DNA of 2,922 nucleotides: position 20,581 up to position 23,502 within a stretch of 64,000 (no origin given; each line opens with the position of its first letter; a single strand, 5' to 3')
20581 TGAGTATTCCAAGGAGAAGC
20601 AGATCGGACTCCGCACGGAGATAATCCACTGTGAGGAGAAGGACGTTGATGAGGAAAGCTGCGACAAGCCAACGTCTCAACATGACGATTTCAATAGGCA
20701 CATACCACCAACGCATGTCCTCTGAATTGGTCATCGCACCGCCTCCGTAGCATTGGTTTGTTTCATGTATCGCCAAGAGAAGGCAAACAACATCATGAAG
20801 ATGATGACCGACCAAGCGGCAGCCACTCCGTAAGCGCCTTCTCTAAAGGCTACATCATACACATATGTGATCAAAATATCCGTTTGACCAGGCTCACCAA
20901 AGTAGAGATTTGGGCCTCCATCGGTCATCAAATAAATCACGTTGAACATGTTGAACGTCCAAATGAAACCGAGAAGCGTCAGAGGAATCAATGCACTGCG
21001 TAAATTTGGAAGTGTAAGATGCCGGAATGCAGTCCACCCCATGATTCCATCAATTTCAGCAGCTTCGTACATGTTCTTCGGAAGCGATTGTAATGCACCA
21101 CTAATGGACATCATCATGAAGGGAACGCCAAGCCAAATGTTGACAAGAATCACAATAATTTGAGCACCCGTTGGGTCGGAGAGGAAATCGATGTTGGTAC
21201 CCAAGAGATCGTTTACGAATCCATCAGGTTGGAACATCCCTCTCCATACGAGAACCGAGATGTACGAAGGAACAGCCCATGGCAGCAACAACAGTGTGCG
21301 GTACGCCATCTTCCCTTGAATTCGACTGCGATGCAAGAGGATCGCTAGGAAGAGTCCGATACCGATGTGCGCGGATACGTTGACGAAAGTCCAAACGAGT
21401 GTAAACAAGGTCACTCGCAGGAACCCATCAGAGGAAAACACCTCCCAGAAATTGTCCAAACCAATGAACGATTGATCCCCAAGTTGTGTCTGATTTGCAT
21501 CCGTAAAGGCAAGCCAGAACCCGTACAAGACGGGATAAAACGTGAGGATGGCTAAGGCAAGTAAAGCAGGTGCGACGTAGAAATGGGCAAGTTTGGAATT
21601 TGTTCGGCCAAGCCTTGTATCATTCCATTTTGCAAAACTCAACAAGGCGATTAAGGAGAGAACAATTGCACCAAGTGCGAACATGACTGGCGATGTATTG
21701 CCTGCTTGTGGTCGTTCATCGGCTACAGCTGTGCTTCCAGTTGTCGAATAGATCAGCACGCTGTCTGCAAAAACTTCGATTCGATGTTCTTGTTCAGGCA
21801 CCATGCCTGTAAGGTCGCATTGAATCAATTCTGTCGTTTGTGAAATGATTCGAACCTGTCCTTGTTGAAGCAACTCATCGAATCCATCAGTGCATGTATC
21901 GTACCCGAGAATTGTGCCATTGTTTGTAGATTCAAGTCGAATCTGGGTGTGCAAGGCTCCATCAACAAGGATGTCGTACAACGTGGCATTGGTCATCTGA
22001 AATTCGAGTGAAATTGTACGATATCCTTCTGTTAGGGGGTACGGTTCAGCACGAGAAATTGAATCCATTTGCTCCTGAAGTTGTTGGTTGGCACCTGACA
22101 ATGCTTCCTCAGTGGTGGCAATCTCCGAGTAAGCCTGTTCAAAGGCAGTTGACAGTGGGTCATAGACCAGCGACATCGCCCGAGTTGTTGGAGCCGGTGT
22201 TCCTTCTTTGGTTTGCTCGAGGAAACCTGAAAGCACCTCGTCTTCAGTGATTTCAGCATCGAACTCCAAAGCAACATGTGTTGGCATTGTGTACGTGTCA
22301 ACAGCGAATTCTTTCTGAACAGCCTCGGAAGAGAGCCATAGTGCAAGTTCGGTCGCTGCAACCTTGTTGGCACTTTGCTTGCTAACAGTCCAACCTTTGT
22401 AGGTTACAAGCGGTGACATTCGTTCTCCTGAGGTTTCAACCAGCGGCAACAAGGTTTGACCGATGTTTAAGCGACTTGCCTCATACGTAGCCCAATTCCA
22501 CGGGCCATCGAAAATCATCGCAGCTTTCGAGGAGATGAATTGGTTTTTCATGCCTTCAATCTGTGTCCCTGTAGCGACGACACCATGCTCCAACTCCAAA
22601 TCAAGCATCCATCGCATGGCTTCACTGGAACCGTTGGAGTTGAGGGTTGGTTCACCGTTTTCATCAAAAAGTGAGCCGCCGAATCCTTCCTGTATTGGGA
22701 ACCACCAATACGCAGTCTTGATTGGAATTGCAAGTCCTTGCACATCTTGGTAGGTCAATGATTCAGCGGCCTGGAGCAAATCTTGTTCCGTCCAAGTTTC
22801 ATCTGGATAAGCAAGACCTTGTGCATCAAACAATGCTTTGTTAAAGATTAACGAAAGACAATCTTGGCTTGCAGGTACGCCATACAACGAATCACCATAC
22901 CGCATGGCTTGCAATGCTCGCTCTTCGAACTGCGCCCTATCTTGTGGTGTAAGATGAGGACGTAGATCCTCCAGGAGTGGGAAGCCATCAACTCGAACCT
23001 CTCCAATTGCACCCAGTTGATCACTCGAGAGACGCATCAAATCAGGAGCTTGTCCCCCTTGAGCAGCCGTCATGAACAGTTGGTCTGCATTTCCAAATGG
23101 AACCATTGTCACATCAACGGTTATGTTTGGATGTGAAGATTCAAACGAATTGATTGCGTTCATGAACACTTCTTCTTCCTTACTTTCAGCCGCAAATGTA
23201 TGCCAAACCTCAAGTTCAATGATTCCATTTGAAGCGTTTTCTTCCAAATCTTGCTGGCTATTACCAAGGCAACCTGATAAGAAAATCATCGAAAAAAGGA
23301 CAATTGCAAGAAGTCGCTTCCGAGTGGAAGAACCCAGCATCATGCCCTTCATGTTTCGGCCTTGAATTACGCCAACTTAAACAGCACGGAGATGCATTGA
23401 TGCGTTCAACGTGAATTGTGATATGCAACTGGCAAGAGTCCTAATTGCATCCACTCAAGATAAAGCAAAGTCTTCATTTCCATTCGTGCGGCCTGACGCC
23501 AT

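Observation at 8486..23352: Complete extracellular-to-cytoplasmic alpha-glucan (starch/glycogen) utilisation locus with membrane-anchored GH57 and GH13 enzymes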

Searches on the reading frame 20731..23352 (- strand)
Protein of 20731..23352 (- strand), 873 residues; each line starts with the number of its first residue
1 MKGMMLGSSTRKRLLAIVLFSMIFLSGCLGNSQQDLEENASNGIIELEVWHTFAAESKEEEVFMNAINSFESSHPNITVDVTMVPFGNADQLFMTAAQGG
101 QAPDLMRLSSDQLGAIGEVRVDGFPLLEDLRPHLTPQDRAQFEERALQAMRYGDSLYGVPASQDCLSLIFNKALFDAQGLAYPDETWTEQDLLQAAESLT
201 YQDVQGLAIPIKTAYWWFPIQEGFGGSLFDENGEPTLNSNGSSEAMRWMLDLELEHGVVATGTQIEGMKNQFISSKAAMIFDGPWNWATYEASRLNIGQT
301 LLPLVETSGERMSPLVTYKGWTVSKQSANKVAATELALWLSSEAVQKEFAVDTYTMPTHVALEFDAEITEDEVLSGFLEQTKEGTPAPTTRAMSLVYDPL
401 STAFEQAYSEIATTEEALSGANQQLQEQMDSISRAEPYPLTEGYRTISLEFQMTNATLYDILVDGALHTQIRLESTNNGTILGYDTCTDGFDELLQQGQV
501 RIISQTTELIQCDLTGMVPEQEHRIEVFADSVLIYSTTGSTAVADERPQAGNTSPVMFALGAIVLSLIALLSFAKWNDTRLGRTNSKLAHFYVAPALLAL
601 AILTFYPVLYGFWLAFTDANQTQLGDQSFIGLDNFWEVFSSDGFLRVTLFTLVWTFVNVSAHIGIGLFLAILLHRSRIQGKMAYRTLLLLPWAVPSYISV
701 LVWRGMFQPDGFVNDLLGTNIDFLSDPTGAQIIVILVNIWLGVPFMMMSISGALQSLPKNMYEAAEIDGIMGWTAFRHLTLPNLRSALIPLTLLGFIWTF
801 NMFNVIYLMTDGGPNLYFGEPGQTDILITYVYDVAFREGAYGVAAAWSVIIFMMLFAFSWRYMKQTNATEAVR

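Call 4: search_protein_families(library=pfam, proteins=[window:20731-23352:-], max_evalue=0.01)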
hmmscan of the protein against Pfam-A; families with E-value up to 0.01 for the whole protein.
window:20731-23352:- (873 aa): 3 families
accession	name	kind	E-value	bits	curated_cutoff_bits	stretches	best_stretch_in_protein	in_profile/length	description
PF01547.30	SBP_bac_1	-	1.3e-25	91.5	26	1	61-347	6-307/307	Bacterial extracellular solute-binding protein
PF13416.11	SBP_bac_8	-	3.3e-21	76.8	27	1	66-371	2-274/279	Bacterial extracellular solute-binding protein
PF00528.27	BPD_transp_1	-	5.3e-14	52.8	26.4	1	663-858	2-169/184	Binding-protein-dependent transport system inner membrane component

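Call 5: search_protein_families(library=ncbifam, proteins=[window:20731-23352:-], max_evalue=0.01)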
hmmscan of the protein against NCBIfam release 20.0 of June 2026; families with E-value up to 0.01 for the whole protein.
window:20731-23352:- (873 aa): 31 families (the best 25 are shown)
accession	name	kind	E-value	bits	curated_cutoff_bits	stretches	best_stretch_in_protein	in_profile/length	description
NF008232.0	PRK10999.1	equivalog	3.8e-57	194.2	392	1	623-867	258-516/520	maltose ABC transporter permease MalF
NF053763.1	ABCarbgalBndGanS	equivalog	6.5e-33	114.1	700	1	22-431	13-417/420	galactooligosaccharide ABC transporter substrate-binding protein GanS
NF007011.0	PRK09474.1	equivalog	2e-28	99.4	291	1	78-426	58-395/396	maltose/maltodextrin ABC transporter substrate-binding protein MalE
NF007852.0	PRK10561.1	equivalog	1.9e-22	80.5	335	1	584-856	9-278/295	sn-glycerol-3-phosphate ABC transporter permease UgpA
NF040931.1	ABC_arch_GlcT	equivalog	1.6e-21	77.1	360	1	594-854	3-259/278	glucose ABC transporter permease GlcT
TIGR03262.1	PhnU2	equivalog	2.9e-16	59.2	593.25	1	606-805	16-207/546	putative 2-aminoethylphosphonate ABC transporter permease subunit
TIGR00969.1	3a0106s02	subfamily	9.7e-15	54.7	240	1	631-855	46-263/272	sulfate ABC transporter permease subunit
TIGR02139.1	permease_CysT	equivalog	1e-14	54.7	246.1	1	629-857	33-254/265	sulfate ABC transporter permease subunit CysT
NF011624.0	PRK15050.1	equivalog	9e-14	51.3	247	1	589-856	24-276/297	2-aminoethylphosphonate ABC transporter permease subunit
TIGR02141.1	modB_ABC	equivalog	3.6e-12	46.4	182.6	1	654-857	6-197/208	molybdate ABC transporter permease subunit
NF008208.0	PRK10971.1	equivalog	3.8e-12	46.3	415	1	630-810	42-219/277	sulfate/thiosulfate ABC transporter permease CysT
TIGR03226.1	PhnU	equivalog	4.5e-12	46.1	283.45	1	583-860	36-298/311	2-aminoethylphosphonate ABC transporter permease subunit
TIGR02140.1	permease_CysW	equivalog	1e-10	41.6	329.1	1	631-853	32-247/261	sulfate ABC transporter permease subunit CysW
NF008620.0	PRK11602.1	equivalog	1.5e-10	40.7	442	1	631-866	49-280/291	sulfate/thiosulfate ABC transporter permease CysW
TIGR01581.1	Mo_ABC_porter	hypoth_equivalog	8.3e-10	38.5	210.3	1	635-855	10-219/225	ABC transporter permease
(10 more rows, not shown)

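Call 13: find_homologous_proteins(query=window:20731-23352:-, max_evalue=0.00001)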
Query window:20731-23352:- (873 aa): 409 proteins with E <= 0.00001 among 8000 candidates; the best 120 are listed.
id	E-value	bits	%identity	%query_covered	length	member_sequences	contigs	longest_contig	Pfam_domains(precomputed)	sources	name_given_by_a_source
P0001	0.0e+0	1929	97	100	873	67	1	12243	PF13416.12,PF00528.28,PF01547.31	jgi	jgi:arabinogalactan oligomer/maltooligosaccharide transport system permease protein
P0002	0.0e+0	1871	94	100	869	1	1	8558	PF13416.12,PF00528.28,PF01547.31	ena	-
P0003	0.0e+0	1868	94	100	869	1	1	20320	PF13416.12,PF00528.28,PF01547.31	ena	-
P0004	0.0e+0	1862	94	100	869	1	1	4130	PF13416.12,PF00528.28,PF01547.31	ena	-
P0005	0.0e+0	1803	90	100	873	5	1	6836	PF13416.12,PF00528.28,PF01547.31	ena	-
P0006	0.0e+0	1787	90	100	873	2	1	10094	PF00528.28,PF01547.31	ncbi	-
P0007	0.0e+0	1784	89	100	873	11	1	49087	PF13416.12,PF00528.28,PF01547.31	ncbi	-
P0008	0.0e+0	1774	88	100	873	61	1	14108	PF13416.12,PF00528.28,PF01547.31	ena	-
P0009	0.0e+0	1773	88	100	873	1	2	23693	PF13416.12,PF00528.28,PF01547.31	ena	-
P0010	0.0e+0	1765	88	100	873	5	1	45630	PF13416.12,PF00528.28,PF01547.31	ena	-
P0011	0.0e+0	1756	87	100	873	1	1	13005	PF00528.28,PF01547.31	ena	-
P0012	0.0e+0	1754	88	100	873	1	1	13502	PF13416.12,PF00528.28,PF01547.31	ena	-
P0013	0.0e+0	1753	88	100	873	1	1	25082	PF13416.12,PF00528.28,PF01547.31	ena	-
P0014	0.0e+0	1753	97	91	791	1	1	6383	PF13416.12,PF00528.28,PF01547.31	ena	-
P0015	0.0e+0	1752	97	91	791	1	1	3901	PF13416.12,PF00528.28,PF01547.31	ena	-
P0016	0.0e+0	1752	87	100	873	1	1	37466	PF13416.12,PF00528.28,PF01547.31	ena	-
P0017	0.0e+0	1751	87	100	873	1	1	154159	PF13416.12,PF00528.28,PF01547.31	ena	-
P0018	0.0e+0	1751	87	100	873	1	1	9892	PF13416.12,PF00528.28,PF01547.31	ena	-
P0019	0.0e+0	1751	87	100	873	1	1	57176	PF13416.12,PF00528.28,PF01547.31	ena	-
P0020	0.0e+0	1751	88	100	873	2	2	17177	PF13416.12,PF00528.28,PF01547.31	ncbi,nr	ncbi:MAG: extracellular solute-binding protein [Candidatus Thermoplasmatota archaeon]|nr:extracellul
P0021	0.0e+0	1750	87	100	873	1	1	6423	PF13416.12,PF00528.28,PF01547.31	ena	-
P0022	0.0e+0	1749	87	100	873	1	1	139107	PF00528.28,PF01547.31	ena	-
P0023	0.0e+0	1749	87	100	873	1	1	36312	PF13416.12,PF00528.28,PF01547.31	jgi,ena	-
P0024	0.0e+0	1749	87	100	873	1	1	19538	PF13416.12,PF00528.28,PF01547.31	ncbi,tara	tara:strand:- start:1190 stop:3811 length:2622 start_codon:yes stop_codon:yes gene_type:complete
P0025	0.0e+0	1749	87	100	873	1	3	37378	PF13416.12,PF00528.28,PF01547.31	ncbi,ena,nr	ncbi:MAG: hypothetical protein CMB25_02285 [Euryarchaeota archaeon]|nr:hypothetical protein [Euryarc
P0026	0.0e+0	1749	88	100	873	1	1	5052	PF00528.28,PF01547.31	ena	-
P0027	0.0e+0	1748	87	100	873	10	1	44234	PF13416.12,PF00528.28,PF01547.31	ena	-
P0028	0.0e+0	1748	89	97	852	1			PF13416.12,PF00528.28,PF01547.31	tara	tara:strand:- start:8387 stop:10945 length:2559 start_codon:yes stop_codon:yes gene_type:complete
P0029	0.0e+0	1747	87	100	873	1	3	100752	PF13416.12,PF00528.28,PF01547.31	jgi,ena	-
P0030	0.0e+0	1747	87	100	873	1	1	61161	PF13416.12,PF00528.28,PF01547.31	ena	-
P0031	0.0e+0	1746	87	100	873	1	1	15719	PF13416.12,PF00528.28,PF01547.31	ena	-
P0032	0.0e+0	1746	87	100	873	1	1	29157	PF13416.12,PF00528.28,PF01547.31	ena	-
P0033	0.0e+0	1746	87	100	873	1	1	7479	PF13416.12,PF00528.28,PF01547.31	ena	-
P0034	0.0e+0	1746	87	100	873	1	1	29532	PF00528.28,PF01547.31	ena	-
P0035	0.0e+0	1745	87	100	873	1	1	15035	PF00528.28,PF01547.31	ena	-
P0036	0.0e+0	1745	87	100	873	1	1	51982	PF13416.12,PF00528.28,PF01547.31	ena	-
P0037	0.0e+0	1745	87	100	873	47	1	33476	PF00528.28,PF01547.31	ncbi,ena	-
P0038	0.0e+0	1745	87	100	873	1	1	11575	PF13416.12,PF00528.28,PF01547.31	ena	-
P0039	0.0e+0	1745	87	100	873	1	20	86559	PF00528.28,PF01547.31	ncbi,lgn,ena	-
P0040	0.0e+0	1743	97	91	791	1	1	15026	PF13416.12,PF00528.28,PF01547.31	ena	-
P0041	0.0e+0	1743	87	100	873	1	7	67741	PF00528.28,PF01547.31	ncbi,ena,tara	tara:strand:- start:2050 stop:4671 length:2622 start_codon:yes stop_codon:yes gene_type:complete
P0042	0.0e+0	1743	87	100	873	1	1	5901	PF13416.12,PF00528.28,PF01547.31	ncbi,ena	-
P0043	0.0e+0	1741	87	100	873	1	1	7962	PF00528.28,PF01547.31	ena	-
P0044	0.0e+0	1741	87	100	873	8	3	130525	PF00528.28,PF01547.31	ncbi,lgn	ncbi:MAG: extracellular solute-binding protein [Candidatus Poseidoniaceae archaeon]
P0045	0.0e+0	1740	87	100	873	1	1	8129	PF00528.28,PF01547.31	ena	-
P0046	0.0e+0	1740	87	100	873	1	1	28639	PF00528.28,PF01547.31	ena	-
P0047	0.0e+0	1740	87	100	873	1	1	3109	PF00528.28,PF01547.31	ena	-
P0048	0.0e+0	1740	86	100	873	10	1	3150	PF00528.28,PF01547.31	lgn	-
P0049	0.0e+0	1740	87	100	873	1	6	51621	PF00528.28,PF01547.31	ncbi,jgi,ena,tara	tara:strand:+ start:29652 stop:32273 length:2622 start_codon:yes stop_codon:yes gene_type:complete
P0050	0.0e+0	1740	87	100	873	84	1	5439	PF13416.12,PF00528.28,PF01547.31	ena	-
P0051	0.0e+0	1739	87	100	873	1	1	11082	PF00528.28,PF01547.31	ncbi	-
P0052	0.0e+0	1739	87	100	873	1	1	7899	PF13416.12,PF00528.28,PF01547.31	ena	-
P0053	0.0e+0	1739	87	100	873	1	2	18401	PF00528.28,PF01547.31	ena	-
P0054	0.0e+0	1739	87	100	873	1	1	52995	PF00528.28,PF01547.31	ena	-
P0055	0.0e+0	1737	86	100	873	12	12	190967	PF13416.12,PF00528.28,PF01547.31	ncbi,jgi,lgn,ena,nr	ncbi:MAG: hypothetical protein CMA41_05725 [Euryarchaeota archaeon]|jgi:arabinogalactan oligomer/mal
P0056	0.0e+0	1736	86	100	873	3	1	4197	PF13416.12,PF00528.28,PF01547.31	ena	-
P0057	0.0e+0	1734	86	100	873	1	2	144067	PF13416.12,PF00528.28,PF01547.31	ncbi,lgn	-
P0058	0.0e+0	1732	87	100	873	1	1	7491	PF00528.28,PF01547.31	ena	-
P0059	0.0e+0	1724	88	97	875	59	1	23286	PF13416.12,PF00528.28,PF01547.31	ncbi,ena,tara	tara:strand:+ start:2455 stop:5082 length:2628 start_codon:yes stop_codon:yes gene_type:complete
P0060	0.0e+0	1719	86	100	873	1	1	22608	PF13416.12,PF00528.28,PF01547.31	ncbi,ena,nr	ncbi:MAG: Maltose transport system permease protein MalF [Candidatus Poseidoniaceae archaeon]|nr:MAG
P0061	0.0e+0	1718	85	100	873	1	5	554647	PF00528.28,PF01547.31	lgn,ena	-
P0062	0.0e+0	1718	85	100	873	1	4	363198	PF00528.28,PF01547.31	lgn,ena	-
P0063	0.0e+0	1717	85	100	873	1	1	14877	PF00528.28,PF01547.31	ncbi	-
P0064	0.0e+0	1716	85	100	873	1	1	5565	PF00528.28,PF01547.31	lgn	-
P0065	0.0e+0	1716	85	100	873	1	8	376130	PF00528.28,PF01547.31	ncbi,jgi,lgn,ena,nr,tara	ncbi:MAG: hypothetical protein CMA16_02050 [Euryarchaeota archaeon]|nr:hypothetical protein [Euryarc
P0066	0.0e+0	1715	85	100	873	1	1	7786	PF00528.28,PF01547.31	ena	-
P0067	0.0e+0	1715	85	100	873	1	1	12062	PF13416.12,PF00528.28,PF01547.31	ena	-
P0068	0.0e+0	1715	85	100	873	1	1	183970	PF00528.28,PF01547.31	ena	-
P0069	0.0e+0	1715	85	100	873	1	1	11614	PF00528.28,PF01547.31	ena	-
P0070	0.0e+0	1715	85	100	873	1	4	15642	PF13416.12,PF00528.28,PF01547.31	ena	-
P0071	0.0e+0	1714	84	100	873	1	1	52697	PF13416.12,PF00528.28,PF01547.31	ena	-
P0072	0.0e+0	1714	85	100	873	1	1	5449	PF13416.12,PF00528.28,PF01547.31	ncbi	-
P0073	0.0e+0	1714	85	100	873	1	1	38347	PF00528.28,PF01547.31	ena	-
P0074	0.0e+0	1713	84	100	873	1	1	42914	PF13416.12,PF00528.28,PF01547.31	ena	-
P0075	0.0e+0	1713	84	100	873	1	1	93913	PF13416.12,PF00528.28,PF01547.31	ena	-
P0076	0.0e+0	1713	84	100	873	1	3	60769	PF13416.12,PF00528.28,PF01547.31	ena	-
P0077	0.0e+0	1711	90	94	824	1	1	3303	PF13416.12,PF00528.28,PF01547.31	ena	-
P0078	0.0e+0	1711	84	100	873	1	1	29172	PF13416.12,PF00528.28,PF01547.31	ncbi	-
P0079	0.0e+0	1711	84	100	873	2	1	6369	PF13416.12,PF00528.28,PF01547.31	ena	-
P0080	0.0e+0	1711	85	100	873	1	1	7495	PF00528.28,PF01547.31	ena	-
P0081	0.0e+0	1710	84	100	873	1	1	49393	PF13416.12,PF00528.28,PF01547.31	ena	-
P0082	0.0e+0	1710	85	100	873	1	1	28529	PF13416.12,PF00528.28,PF01547.31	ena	-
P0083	0.0e+0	1710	85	100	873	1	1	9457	PF00528.28,PF01547.31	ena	-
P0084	0.0e+0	1710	87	98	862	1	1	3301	PF00528.28,PF01547.31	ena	-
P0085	0.0e+0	1709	84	100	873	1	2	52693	PF13416.12,PF00528.28,PF01547.31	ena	-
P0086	0.0e+0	1709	84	100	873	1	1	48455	PF13416.12,PF00528.28,PF01547.31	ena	-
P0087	0.0e+0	1709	84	100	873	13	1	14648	PF13416.12,PF00528.28,PF01547.31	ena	-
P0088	0.0e+0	1705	85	100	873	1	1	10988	PF00528.28,PF01547.31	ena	-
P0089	0.0e+0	1705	84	100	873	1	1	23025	PF00528.28,PF01547.31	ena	-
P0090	0.0e+0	1705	85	100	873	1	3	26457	PF13416.12,PF00528.28,PF01547.31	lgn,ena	-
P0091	0.0e+0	1705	85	100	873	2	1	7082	PF13416.12,PF00528.28,PF01547.31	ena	-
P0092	0.0e+0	1705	84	100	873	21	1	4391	PF13416.12,PF00528.28,PF01547.31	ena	-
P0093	0.0e+0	1704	85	100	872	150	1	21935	PF00528.28,PF01547.31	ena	-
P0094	0.0e+0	1704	85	100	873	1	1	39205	PF13416.12,PF00528.28,PF01547.31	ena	-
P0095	0.0e+0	1704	85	100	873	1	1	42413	PF13416.12,PF00528.28,PF01547.31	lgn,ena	-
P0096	0.0e+0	1703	84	100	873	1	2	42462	PF13416.12,PF00528.28,PF01547.31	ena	-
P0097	0.0e+0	1703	84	100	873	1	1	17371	PF00528.28,PF01547.31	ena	-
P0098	0.0e+0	1702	84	100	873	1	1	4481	PF13416.12,PF00528.28,PF01547.31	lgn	-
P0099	0.0e+0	1702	84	100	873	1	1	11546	PF00528.28,PF01547.31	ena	-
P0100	0.0e+0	1700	84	100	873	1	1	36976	PF13416.12,PF00528.28,PF01547.31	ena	-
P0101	0.0e+0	1698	84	100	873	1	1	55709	PF13416.12,PF00528.28,PF01547.31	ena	-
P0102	0.0e+0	1697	84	100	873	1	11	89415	PF13416.12,PF00528.28,PF01547.31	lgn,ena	-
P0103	0.0e+0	1696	84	100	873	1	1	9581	PF13416.12,PF00528.28,PF01547.31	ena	-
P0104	0.0e+0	1695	84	100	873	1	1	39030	PF13416.12,PF00528.28,PF01547.31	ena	-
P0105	0.0e+0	1694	84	100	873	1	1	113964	PF13416.12,PF00528.28,PF01547.31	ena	-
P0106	0.0e+0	1694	84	100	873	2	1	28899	PF13416.12,PF00528.28,PF01547.31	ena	-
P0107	0.0e+0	1694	84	100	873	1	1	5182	PF13416.12,PF00528.28,PF01547.31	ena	-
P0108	0.0e+0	1694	84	100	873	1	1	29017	PF13416.12,PF00528.28,PF01547.31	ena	-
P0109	0.0e+0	1694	84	100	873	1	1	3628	PF13416.12,PF00528.28,PF01547.31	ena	-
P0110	0.0e+0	1693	84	100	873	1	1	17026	PF13416.12,PF00528.28,PF01547.31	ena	-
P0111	0.0e+0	1692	84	100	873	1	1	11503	PF13416.12,PF00528.28,PF01547.31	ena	-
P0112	0.0e+0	1691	84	100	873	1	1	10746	PF13416.12,PF00528.28,PF01547.31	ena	-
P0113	0.0e+0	1691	84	100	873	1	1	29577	PF13416.12,PF00528.28,PF01547.31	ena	-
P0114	0.0e+0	1689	84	100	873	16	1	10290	PF13416.12,PF00528.28,PF01547.31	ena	-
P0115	0.0e+0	1687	84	100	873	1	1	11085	PF13416.12,PF00528.28,PF01547.31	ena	-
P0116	0.0e+0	1687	90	93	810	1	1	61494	PF13416.12,PF00528.28,PF01547.31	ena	-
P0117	0.0e+0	1678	90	93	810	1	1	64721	PF13416.12,PF00528.28,PF01547.31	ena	-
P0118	0.0e+0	1674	83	100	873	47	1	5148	PF13416.12,PF00528.28,PF01547.31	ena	-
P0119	0.0e+0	1604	79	100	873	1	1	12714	PF13416.12,PF00528.28,PF01547.31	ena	-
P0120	0.0e+0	1603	79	100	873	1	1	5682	PF13416.12,PF00528.28,PF01547.31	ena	-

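Call 25: find_related_loci(query=window:20731-23352:-, collection=genome_contigs, flank=10000)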
Query window:20731-23352:- (873 aa) in genome_contigs; peptide patterns used: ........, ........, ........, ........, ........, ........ (x = any residue, [..] = any of these).
272 stretches matched a pattern; 228 encode a relative of the query (tblastn E <= 1e-3); the best 80 are kept; 80 distinct loci.
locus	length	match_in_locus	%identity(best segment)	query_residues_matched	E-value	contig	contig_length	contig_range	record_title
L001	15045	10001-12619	97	1-873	0e+0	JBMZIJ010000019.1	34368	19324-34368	MAG: Candidatus Poseidoniaceae archaeon isolate ME_XS_2301_4_bin25 ME_XS_2301_4_bin25_18, whole genome shotgun sequence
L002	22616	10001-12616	90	1-872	0e+0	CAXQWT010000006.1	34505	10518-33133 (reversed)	MAG: Salipiger bermudensis isolate 3um_C4D0715_2.29 genome assembly, contig: k127_208609, whole genome shotgun sequence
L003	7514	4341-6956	87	1-872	0e+0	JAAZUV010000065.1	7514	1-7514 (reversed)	MAG: Methanobacteriota archaeon isolate AW_metabat.40 AW_C2301, whole genome shotgun sequence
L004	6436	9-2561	88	22-872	0e+0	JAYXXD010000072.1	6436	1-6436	MAG: Thermoplasmatota archaeon isolate XS_MAG161 XS_MAG161_0072, whole genome shotgun sequence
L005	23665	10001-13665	87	1-872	0e+0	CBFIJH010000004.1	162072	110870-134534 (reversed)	MAG: Candidatus Poseidoniaceae archaeon isolate Co_bin_759_indstr genome assembly, contig: Co_bin_759_indstr_c4, whole g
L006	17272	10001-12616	87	1-872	0e+0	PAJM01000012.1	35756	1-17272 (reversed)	MAG: Methanobacteriota archaeon isolate SAT95 156668, whole genome shotgun sequence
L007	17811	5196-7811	87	1-872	0e+0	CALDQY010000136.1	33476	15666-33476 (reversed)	MAG TPA_asm: uncultured Rhodobiaceae bacterium isolate ERR599054_bin.37_CONCOCT_v1.1_MAG genome assembly, contig: ERZ840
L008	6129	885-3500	88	1-872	0e+0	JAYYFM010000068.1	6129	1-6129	MAG: Thermoplasmatota archaeon isolate XS_MAG85 XS_MAG85_0069, whole genome shotgun sequence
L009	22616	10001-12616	87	1-872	0e+0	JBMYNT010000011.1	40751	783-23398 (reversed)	MAG: Candidatus Poseidoniaceae archaeon isolate ME_XS_2307_bin_75 ME_XS_2307_bin_75_10, whole genome shotgun sequence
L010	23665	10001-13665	86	1-872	0e+0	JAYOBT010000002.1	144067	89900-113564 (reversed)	MAG: Candidatus Poseidoniales archaeon isolate 139554_S156_metabat_bins_2.tsv.144 NODE_48_length_144067_cov_15.380545, w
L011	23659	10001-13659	88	27-872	0e+0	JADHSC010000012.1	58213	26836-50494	MAG: Candidatus Poseidoniaceae archaeon isolate BS30m-G39 BS307-30m-sub-C27, whole genome shotgun sequence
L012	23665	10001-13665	86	1-872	0e+0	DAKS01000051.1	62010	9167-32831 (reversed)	MAG TPA_asm: Euryarchaeota archaeon UBA443 UBA443_contig_80, whole genome shotgun sequence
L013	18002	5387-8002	86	1-872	0e+0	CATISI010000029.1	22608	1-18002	MAG: Candidatus Poseidoniaceae archaeon isolate bin.912 MAG genome assembly, contig: k119_2549893, whole genome shotgun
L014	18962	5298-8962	85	1-872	0e+0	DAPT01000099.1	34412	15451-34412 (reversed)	MAG TPA_asm: Euryarchaeota archaeon UBA124 UBA124_contig_32430, whole genome shotgun sequence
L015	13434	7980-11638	87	27-872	0e+0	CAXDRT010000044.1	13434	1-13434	MAG TPA_asm: uncultured euryarchaeote isolate SRR5788080_concoct_82 genome assembly, contig: ERZ2439304.1520, whole geno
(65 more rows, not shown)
